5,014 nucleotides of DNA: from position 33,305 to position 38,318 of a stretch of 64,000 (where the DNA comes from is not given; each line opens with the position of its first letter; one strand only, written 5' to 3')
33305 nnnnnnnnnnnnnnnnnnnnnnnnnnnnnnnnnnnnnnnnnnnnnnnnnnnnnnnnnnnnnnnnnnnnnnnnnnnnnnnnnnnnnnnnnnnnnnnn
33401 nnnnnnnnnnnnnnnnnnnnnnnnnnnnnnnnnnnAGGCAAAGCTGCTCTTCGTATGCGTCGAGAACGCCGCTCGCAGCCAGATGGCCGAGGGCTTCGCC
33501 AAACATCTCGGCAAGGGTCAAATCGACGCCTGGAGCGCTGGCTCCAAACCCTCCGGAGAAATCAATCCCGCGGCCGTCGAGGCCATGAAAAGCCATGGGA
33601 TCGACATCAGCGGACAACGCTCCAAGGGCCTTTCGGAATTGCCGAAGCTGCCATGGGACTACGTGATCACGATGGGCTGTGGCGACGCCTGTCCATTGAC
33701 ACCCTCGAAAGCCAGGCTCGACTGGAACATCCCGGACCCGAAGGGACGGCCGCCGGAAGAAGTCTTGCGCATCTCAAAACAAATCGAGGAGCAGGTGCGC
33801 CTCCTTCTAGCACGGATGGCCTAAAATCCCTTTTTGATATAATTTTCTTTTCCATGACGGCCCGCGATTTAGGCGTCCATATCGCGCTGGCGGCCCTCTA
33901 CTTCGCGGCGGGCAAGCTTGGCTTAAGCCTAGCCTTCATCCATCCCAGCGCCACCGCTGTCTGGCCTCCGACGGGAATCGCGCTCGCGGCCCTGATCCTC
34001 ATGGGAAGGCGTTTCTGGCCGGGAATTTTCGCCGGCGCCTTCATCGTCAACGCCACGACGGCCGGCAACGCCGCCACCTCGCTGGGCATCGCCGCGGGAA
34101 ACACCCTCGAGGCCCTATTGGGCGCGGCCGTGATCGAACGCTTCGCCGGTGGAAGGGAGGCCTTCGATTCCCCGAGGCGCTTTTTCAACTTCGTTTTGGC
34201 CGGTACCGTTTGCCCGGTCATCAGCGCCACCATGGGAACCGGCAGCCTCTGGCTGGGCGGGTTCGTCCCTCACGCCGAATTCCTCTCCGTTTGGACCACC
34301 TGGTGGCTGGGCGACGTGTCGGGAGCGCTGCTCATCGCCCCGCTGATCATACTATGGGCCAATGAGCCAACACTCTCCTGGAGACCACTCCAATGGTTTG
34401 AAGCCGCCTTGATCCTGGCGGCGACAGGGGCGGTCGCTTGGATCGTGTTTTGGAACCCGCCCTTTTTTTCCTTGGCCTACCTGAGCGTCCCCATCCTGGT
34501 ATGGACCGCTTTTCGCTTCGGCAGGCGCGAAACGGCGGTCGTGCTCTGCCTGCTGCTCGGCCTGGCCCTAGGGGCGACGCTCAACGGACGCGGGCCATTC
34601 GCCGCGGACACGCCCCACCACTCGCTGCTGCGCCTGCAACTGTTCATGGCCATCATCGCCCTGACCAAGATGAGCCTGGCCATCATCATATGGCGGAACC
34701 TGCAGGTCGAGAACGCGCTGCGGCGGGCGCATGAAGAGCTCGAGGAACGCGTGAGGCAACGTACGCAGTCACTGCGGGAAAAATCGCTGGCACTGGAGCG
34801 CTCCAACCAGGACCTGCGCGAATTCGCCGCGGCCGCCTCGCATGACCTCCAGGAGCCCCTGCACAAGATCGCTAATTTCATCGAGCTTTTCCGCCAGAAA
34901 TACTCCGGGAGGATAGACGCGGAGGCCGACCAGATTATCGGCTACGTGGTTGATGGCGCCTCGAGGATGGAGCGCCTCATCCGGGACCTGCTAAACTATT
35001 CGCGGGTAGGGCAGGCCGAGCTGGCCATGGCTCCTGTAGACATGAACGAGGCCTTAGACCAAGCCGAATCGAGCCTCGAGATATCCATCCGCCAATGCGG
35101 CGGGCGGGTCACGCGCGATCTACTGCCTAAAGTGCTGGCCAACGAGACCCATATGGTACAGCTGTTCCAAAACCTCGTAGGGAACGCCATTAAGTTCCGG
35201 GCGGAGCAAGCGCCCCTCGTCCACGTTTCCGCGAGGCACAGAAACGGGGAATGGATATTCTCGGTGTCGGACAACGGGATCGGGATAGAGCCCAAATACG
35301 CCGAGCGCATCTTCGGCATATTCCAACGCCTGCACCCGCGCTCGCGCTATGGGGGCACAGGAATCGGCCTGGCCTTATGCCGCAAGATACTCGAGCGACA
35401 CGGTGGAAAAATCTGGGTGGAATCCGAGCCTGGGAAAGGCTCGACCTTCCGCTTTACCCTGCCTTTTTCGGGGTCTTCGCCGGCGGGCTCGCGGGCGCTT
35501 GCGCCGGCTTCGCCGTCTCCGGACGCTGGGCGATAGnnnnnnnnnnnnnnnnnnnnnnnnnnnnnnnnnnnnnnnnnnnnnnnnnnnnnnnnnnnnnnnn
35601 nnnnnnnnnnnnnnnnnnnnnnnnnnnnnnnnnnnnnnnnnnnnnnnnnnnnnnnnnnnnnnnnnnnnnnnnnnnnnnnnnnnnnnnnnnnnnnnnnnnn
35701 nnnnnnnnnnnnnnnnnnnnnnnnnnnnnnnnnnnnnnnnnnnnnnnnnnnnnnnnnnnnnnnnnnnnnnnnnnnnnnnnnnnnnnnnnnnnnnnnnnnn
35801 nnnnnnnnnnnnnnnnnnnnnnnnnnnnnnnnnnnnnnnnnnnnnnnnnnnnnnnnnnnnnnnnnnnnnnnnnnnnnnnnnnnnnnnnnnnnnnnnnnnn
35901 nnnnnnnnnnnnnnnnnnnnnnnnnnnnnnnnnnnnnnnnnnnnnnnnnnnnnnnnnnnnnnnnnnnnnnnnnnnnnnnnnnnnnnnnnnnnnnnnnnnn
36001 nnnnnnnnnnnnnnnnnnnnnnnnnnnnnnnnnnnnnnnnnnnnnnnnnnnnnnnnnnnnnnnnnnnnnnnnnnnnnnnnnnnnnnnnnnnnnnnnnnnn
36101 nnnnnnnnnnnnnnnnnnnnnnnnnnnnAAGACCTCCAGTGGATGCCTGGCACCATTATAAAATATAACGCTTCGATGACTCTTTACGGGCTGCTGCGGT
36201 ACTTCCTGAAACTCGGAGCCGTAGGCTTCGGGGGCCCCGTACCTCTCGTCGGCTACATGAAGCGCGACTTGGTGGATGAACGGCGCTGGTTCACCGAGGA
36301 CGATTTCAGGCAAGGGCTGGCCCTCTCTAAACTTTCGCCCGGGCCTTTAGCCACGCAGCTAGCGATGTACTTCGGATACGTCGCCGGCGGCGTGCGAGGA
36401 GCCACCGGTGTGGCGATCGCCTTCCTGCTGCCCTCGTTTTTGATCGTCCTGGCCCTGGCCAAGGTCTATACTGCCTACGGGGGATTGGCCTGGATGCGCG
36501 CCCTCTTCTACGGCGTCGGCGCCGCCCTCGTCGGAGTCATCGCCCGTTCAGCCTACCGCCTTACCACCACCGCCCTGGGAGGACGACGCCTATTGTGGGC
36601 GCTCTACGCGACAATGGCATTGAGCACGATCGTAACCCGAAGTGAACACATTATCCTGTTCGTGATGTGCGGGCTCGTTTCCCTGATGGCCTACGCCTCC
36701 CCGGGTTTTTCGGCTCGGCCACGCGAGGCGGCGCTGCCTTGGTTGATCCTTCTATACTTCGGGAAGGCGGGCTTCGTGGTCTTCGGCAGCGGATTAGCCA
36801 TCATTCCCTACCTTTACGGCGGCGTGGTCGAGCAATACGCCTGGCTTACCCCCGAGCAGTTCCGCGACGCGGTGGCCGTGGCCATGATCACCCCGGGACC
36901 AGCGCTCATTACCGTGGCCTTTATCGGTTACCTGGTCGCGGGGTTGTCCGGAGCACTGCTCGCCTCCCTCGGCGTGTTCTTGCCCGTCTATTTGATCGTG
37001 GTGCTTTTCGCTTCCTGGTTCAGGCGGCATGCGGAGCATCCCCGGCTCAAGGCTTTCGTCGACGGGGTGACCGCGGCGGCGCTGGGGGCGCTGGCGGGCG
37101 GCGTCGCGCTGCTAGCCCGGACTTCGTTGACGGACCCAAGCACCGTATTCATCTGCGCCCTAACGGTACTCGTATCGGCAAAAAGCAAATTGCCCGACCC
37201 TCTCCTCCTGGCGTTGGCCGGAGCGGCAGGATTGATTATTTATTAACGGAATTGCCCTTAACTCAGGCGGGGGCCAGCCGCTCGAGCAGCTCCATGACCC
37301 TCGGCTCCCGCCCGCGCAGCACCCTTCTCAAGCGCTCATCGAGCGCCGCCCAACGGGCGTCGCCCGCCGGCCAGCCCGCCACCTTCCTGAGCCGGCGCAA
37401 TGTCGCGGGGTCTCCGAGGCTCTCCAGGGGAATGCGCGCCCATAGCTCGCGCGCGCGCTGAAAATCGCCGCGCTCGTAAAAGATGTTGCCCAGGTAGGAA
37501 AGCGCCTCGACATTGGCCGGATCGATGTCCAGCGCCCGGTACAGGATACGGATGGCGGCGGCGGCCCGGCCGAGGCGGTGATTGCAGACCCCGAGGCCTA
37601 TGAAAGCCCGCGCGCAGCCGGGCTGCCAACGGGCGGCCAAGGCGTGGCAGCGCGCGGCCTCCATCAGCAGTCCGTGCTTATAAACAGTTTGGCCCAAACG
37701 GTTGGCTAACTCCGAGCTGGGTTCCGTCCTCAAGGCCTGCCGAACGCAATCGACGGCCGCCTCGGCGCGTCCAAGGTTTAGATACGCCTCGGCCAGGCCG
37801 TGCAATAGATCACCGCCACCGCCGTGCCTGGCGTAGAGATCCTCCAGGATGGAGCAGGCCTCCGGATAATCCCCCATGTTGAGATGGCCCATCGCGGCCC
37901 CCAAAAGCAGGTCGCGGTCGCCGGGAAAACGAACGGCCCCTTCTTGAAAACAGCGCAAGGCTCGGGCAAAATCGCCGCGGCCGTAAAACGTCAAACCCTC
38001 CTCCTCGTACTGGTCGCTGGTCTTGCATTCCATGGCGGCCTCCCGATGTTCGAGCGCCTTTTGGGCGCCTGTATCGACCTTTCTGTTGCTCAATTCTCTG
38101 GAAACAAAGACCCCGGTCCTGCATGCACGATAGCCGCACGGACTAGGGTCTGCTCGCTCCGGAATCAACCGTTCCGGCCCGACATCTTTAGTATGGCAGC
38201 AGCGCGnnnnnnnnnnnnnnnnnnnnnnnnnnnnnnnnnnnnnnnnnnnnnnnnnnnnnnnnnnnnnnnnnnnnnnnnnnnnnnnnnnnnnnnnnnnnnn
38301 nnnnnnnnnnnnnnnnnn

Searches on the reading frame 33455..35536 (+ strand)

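Call 68: search_protein_families(library=pfam, proteins=[window:33455-35536:+], max_evalue=0.000001)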
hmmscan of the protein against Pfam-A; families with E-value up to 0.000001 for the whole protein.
window:33455-35536:+ (693 aa): 3 families
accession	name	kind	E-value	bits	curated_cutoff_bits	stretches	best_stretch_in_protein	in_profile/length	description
PF05231.19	MASE1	-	2.2e-47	162.1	29.8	1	143-414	3-297/299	MASE1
PF02518.31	HATPase_c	-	1.9e-30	106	26.4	1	563-671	2-109/111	Histidine kinase-, DNA gyrase B-, and HSP90-like ATPase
PF00512.31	HisKA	-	5.7e-11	42.7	26.9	1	454-519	2-64/66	His Kinase A (phospho-acceptor) domain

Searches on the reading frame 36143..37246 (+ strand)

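Call 68: search_protein_families(library=pfam, proteins=[window:36143-37246:+], max_evalue=0.000001)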
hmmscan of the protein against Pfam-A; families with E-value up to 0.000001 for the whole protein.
window:36143-37246:+ (367 aa): 1 family
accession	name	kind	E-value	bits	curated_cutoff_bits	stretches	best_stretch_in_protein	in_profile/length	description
PF02417.20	Chromate_transp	-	1.4e-74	250.1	28.6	2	17-179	3-164/166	Chromate transporter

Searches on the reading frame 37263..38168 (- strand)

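Call 68: search_protein_families(library=pfam, proteins=[window:37263-38168:-], max_evalue=0.000001)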
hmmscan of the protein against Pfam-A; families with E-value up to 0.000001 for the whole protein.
window:37263-38168:- (301 aa): 14 families
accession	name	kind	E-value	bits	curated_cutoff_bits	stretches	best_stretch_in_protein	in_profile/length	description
PF13432.12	TPR_16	-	1.7e-20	73.5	32.7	1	158-219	3-64/65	Tetratricopeptide repeat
PF14559.12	TPR_19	-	2.3e-20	73.1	25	2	200-255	5-59/68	Tetratricopeptide repeat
PF07719.23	TPR_2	-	1.3e-17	62.8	27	0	120-151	2-33/34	Tetratricopeptide repeat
PF13428.12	TPR_14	-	5.9e-16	57.8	23.5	0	120-157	2-40/44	Tetratricopeptide repeat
PF00515.34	TPR_1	-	9.5e-15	54.2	27.8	0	121-151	3-33/34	Tetratricopeptide repeat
PF13174.12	TPR_6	-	1.1e-12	48.1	26.3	0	221-246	1-26/33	Tetratricopeptide repeat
PF13424.12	TPR_12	-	1e-11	45.3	30.1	0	186-242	3-67/77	Tetratricopeptide repeat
PF13181.12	TPR_8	-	3e-10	39.9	25.7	0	121-150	3-32/34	Tetratricopeptide repeat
PF13414.12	TPR_11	-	9.8e-09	35.2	26.8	0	199-234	7-42/42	TPR repeat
PF13431.12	TPR_17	-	1.5e-08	34.7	24.4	0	211-241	4-34/34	Tetratricopeptide repeat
PF13374.12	TPR_10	-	8.1e-08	32.5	27.5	0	122-147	5-30/42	Tetratricopeptide repeat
PF13176.12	TPR_7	-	1.1e-07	31.8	27.9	0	122-150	2-32/36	Tetratricopeptide repeat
PF13371.12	TPR_9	-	1.6e-07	31.7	35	0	170-222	13-65/73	Tetratricopeptide repeat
PF07721.20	TPR_4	-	7.9e-07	29.6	27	0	122-144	4-26/26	Tetratricopeptide repeat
